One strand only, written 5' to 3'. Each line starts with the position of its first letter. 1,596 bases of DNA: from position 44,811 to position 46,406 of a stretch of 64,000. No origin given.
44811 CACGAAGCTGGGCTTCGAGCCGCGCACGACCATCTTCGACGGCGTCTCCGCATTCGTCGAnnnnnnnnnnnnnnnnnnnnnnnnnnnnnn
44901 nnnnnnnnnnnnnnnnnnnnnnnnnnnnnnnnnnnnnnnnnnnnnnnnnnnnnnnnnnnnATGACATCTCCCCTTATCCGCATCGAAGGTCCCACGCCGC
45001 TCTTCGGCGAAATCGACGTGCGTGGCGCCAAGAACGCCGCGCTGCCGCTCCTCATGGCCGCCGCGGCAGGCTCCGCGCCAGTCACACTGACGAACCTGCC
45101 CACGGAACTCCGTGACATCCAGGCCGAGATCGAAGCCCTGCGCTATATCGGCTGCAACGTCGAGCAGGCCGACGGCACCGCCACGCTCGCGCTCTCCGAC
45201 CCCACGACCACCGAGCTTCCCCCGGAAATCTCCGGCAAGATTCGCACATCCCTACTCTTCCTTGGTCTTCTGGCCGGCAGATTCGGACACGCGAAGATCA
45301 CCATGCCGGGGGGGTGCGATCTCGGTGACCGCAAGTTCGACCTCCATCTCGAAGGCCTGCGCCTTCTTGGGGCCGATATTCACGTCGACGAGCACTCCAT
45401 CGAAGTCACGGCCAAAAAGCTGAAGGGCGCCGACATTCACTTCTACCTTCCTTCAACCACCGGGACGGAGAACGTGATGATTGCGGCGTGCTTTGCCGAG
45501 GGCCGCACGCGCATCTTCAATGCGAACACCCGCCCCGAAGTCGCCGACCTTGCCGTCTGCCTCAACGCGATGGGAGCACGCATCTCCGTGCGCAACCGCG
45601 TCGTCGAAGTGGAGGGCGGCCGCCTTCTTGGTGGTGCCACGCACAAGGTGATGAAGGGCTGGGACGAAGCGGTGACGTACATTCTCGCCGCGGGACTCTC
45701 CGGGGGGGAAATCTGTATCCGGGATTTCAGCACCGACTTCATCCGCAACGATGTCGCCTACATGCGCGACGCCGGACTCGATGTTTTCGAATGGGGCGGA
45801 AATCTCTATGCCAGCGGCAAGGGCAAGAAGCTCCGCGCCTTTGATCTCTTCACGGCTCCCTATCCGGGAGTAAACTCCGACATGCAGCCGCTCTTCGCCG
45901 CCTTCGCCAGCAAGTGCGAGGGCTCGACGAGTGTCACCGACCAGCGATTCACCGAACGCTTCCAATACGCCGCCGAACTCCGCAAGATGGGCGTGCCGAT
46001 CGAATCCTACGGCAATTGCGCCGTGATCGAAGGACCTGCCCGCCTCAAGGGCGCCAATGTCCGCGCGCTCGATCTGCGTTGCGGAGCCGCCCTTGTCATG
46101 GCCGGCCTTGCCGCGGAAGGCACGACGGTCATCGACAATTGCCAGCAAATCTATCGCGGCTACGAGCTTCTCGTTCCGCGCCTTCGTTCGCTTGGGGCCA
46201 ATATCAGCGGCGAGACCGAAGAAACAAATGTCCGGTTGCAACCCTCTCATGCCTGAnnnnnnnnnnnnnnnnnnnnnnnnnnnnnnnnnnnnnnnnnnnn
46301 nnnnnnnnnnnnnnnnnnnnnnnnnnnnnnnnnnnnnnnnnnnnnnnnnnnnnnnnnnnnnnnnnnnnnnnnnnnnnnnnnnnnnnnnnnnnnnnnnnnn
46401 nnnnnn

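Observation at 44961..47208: Dedicated MurA-MurB paralog pair embedded in a Wzx/Wzy polysaccharide cluster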

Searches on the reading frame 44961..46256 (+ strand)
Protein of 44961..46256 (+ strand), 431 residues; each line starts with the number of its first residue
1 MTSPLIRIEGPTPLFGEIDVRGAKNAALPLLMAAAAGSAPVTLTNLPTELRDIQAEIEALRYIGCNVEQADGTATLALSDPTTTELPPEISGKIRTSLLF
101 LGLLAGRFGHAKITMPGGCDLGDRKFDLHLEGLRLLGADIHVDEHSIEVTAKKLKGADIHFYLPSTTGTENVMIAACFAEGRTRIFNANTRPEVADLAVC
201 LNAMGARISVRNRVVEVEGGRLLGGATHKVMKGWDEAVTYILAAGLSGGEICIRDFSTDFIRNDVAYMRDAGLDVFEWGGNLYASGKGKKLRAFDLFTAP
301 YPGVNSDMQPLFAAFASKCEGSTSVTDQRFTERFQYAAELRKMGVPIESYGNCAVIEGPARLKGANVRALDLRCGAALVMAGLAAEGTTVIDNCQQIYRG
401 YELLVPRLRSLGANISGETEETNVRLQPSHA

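Call 7: search_protein_families(library=pfam, proteins=[window:44961-46256:+])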
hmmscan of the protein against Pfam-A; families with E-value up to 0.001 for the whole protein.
window:44961-46256:+ (431 aa): 1 family
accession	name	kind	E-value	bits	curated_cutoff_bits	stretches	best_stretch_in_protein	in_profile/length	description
PF00275.25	EPSP_synthase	-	1.2e-71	242.1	22.8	1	9-406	2-415/417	EPSP synthase (3-phosphoshikimate 1-carboxyvinyltransferase)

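Call 8: search_protein_families(library=ncbifam, proteins=[window:44961-46256:+])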
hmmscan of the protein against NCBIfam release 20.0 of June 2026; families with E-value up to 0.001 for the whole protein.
window:44961-46256:+ (431 aa): 6 families
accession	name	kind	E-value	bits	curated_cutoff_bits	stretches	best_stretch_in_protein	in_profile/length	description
NF006873.0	PRK09369.1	subfamily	5.1e-118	394.3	297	1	6-416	4-415/419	UDP-N-acetylglucosamine 1-carboxyvinyltransferase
TIGR01072.1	murA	equivalog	9.4e-116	387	392.7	1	6-416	4-415/416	UDP-N-acetylglucosamine 1-carboxyvinyltransferase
NF009470.0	PRK12830.1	equivalog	5e-95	318.7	552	1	6-417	4-414/417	UDP-N-acetylglucosamine 1-carboxyvinyltransferase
TIGR01356.1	aroA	equivalog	2.5e-21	76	287.25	2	237-398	229-399/415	3-phosphoshikimate 1-carboxyvinyltransferase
NF011381.1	PRK14806.1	equivalog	2e-13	49.5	902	1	13-412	311-727/733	bifunctional prephenate dehydrogenase/3-phosphoshikimate 1-carboxyvinyltransferase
NF008816.0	PRK11860.1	equivalog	6e-06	24.7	943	0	237-382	249-405/662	bifunctional 3-phosphoshikimate 1-carboxyvinyltransferase/cytidylate kinase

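Call 10: find_encoding_contigs(protein=window:44961-46256:+, flank=10000, max_places=8)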
Protein window:44961-46256:+ (431 aa): 2 contigs read that carry it; 1 place shown.
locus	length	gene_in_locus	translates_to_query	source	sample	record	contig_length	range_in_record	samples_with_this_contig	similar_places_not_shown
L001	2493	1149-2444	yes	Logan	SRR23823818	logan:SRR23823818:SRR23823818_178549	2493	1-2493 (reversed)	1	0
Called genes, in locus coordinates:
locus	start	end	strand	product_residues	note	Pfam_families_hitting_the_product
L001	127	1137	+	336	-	PF01073:3Beta_HSD, PF01370:Epimerase, PF02719:Polysacc_synt_2, PF04321:RmlD_sub_bind, PF16363:GDP_Man_Dehyd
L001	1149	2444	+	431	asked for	PF00275:EPSP_synthase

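Call 11: find_homologous_proteins(query=window:44961-46256:+)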
Query window:44961-46256:+ (431 aa): 7370 proteins with E <= 0.001 among 8000 candidates; the best 120 are listed.
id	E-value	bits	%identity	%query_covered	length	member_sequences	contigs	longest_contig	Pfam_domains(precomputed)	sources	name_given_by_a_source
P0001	1.0e-286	969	100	100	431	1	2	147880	PF00275.26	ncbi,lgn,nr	ncbi:MAG: UDP-N-acetylglucosamine 1-carboxyvinyltransferase [Candidatus Sumerlaeota bacterium]|nr:UD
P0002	6.9e-193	660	69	95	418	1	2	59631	PF00275.26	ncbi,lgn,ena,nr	ncbi:MAG: UDP-N-acetylglucosamine 1-carboxyvinyltransferase [Phycisphaerae bacterium]|nr:UDP-N-acety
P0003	2.8e-192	658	68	97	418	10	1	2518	PF00275.26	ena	-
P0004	1.3e-191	655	68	97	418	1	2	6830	PF00275.26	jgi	-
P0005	2.3e-190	651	68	96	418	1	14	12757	PF00275.26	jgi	jgi:UDP-N-acetylglucosamine 1-carboxyvinyltransferase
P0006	4.1e-190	651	69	95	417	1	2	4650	PF00275.26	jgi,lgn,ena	-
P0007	7.9e-190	650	68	96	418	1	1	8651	PF00275.26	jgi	jgi:UDP-N-acetylglucosamine 1-carboxyvinyltransferase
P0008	1.5e-189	649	68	96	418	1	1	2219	PF00275.26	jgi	jgi:UDP-N-acetylglucosamine 1-carboxyvinyltransferase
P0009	2.0e-189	648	66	98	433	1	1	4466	PF00275.26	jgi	-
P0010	2.7e-189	648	68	96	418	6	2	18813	PF00275.26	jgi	jgi:UDP-N-acetylglucosamine 1-carboxyvinyltransferase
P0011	3.9e-189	647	69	96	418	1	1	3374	PF00275.26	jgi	jgi:UDP-N-acetylglucosamine 1-carboxyvinyltransferase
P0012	6.4e-189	647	67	98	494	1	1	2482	PF00275.26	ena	-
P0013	1.7e-188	645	67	97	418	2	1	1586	PF00275.26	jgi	jgi:UDP-N-acetylglucosamine 1-carboxyvinyltransferase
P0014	1.9e-188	645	68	95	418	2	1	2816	PF00275.26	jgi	jgi:UDP-N-acetylglucosamine 1-carboxyvinyltransferase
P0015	1.6e-187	642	68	95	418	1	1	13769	PF00275.26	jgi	jgi:UDP-N-acetylglucosamine 1-carboxyvinyltransferase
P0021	1.3e-185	636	68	96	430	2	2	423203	PF00275.26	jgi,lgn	jgi:UDP-N-acetylglucosamine 1-carboxyvinyltransferase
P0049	1.9e-173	596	62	95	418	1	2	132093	PF00275.26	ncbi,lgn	-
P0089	1.7e-134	467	52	95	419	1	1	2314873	PF00275.26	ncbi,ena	-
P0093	2.0e-133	464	51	95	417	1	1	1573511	PF00275.26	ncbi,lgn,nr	ncbi:MAG: UDP-N-acetylglucosamine 1-carboxyvinyltransferase [Candidatus Krumholzibacteriota bacteriu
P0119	1.4e-129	451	51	95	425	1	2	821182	PF00275.26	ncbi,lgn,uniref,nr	ncbi:UDP-N-acetylglucosamine 1-carboxyvinyltransferase [Paenibacillus mendelii]|uniref:UDP-N-acetylg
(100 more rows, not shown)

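Call 13: search_solved_structures(query=window:44961-46256:+, show_alignments=2)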
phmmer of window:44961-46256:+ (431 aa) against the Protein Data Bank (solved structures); distinct sequences matched with E-value up to 0.001: 45.
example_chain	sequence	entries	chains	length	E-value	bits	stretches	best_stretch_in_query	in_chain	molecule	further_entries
6q03_A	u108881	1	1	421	3.2e-84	286.8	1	8-415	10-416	UDP-N-acetylglucosamine 1-carboxyvinyltransferase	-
6q11_A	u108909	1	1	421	7.1e-83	282.4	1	8-415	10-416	UDP-N-acetylglucosamine 1-carboxyvinyltransferase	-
6q0y_A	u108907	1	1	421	7.7e-83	282.2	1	8-415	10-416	UDP-N-acetylglucosamine 1-carboxyvinyltransferase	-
6q0a_A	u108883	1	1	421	1.4e-82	281.3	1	8-415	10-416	UDP-N-acetylglucosamine 1-carboxyvinyltransferase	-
1ejc_A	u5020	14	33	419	5.3e-82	279.5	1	6-416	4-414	UDP-N-ACETYLGLUCOSAMINE ENOLPYRUVYLTRANSFERASE | UDP-N-ACETYLGLUCOSAMINE 1-CARBOXYVINYLTRANSFERASE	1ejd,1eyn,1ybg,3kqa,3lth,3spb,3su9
5bq2_A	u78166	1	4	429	1.1e-81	278.4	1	8-415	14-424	UDP-N-acetylglucosamine 1-carboxyvinyltransferase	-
4eii_A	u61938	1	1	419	1.3e-81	278.2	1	6-416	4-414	UDP-N-acetylglucosamine 1-carboxyvinyltransferase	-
2z2c_A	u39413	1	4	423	1.9e-81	277.6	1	6-416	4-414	UDP-N-acetylglucosamine 1-carboxyvinyltransferase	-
1naw_A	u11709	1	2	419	2.1e-81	277.5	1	6-416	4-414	UDP-N-ACETYLGLUCOSAMINE 1-CARBOXYVINYL-TRANSFERASE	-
3kqj_A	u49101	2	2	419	2.3e-81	277.4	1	6-416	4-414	UDP-N-acetylglucosamine 1-carboxyvinyltransferase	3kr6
3iss_A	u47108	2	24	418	2.4e-81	277.3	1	6-416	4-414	UDP-N-acetylglucosamine 1-carboxyvinyltransferase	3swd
3swa_A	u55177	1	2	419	4e-81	276.6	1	6-416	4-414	UDP-N-acetylglucosamine 1-carboxyvinyltransferase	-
1q3g_A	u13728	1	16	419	7.5e-81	275.7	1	6-416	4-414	UDP-N-acetylglucosamine 1-carboxyvinyltransferase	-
1uae_A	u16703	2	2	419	8.9e-81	275.4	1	6-416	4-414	UDP-N-ACETYLGLUCOSAMINE ENOLPYRUVYL TRANSFERASE | UDP-N-acetylglucosamine 1-carboxyvinyltransferase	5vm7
1dlg_A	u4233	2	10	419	1.3e-80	275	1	6-416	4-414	UDP-N-ACETYLGLUCOSAMINE ENOLPYRUVYL TRANSFERASE MURA | UDP-N-acetylglucosamine 1-carboxyvinyltransferase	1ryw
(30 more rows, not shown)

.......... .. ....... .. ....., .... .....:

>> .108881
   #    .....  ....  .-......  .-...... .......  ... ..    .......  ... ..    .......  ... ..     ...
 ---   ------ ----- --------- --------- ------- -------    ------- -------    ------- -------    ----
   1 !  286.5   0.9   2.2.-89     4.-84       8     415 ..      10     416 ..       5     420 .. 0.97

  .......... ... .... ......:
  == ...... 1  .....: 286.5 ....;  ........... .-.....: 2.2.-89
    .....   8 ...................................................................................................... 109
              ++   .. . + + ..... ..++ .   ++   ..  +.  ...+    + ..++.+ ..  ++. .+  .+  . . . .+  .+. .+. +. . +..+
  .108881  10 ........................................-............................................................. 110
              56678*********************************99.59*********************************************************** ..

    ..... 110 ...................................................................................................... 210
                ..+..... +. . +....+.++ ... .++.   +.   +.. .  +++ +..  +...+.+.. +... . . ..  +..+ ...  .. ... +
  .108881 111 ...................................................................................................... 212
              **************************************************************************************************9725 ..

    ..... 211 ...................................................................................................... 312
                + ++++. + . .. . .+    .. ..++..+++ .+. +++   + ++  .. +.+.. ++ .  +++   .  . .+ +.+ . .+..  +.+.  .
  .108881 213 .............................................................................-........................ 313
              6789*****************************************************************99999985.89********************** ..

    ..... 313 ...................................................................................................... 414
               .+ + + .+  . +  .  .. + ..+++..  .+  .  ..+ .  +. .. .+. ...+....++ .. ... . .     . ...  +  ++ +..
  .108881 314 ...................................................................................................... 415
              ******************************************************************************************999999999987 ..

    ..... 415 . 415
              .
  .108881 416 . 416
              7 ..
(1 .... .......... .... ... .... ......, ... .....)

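Call 15: find_encoding_contigs(protein=P0002, flank=10000, max_places=2)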
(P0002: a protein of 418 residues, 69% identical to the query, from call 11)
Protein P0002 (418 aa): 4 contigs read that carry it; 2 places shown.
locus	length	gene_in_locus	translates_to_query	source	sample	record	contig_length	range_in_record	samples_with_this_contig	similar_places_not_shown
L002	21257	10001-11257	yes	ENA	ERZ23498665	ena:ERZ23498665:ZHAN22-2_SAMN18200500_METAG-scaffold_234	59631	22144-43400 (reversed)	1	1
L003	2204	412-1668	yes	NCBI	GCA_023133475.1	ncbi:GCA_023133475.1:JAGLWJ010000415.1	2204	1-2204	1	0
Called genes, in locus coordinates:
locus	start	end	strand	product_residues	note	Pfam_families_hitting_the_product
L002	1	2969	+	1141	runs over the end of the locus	PF03968:LptD_N (faint)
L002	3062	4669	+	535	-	PF28550:DUF8436, PF03486:HI0933_like (faint), PF00890:FAD_binding_2 (faint), PF01266:DAO (faint), PF07992:Pyr_redox_2 (faint), PF21688:FAD-depend_C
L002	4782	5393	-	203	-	PF14103:DUF4276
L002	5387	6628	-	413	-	PF02463:SMC_N (weak), PF13175:AAA_15 (weak), PF13476:AAA_23 (weak), PF13304:AAA_21, PF13175:AAA_15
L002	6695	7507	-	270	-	PF00106:adh_short, PF13561:adh_short_C2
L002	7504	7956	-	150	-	PF22817:ApeP-like (faint), PF07977:FabA, PF22818:ApeI-like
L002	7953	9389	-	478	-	PF00890:FAD_binding_2, PF01266:DAO, PF01946:Thi4 (weak), PF03486:HI0933_like (faint), PF07992:Pyr_redox_2 (faint), PF12831:FAD_oxidored (weak), PF01593:Amino_oxidase, PF13450:NAD_binding_8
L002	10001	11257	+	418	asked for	PF00275:EPSP_synthase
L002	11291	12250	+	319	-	PF01565:FAD_binding_4, PF02873:MurB_C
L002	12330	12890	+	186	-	PF00132:Hexapep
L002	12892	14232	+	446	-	PF01943:Polysacc_synt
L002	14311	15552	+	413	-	PF13439:Glyco_transf_4, PF13579:Glyco_trans_4_4 (weak), PF00534:Glycos_transf_1, PF13692:Glyco_trans_1_4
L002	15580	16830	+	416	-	PF13439:Glyco_transf_4, PF13579:Glyco_trans_4_4, PF20706:GT4-conflict, PF00534:Glycos_transf_1, PF13692:Glyco_trans_1_4, PF13524:Glyco_trans_1_2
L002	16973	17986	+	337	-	PF00535:Glycos_transf_2, PF10111:Glyco_tranf_2_2 (weak), PF13506:Glyco_transf_21 (weak), PF13641:Glyco_tranf_2_3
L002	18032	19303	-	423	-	PF01943:Polysacc_synt, PF13440:Polysacc_synt_3 (weak)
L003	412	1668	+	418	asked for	PF00275:EPSP_synthase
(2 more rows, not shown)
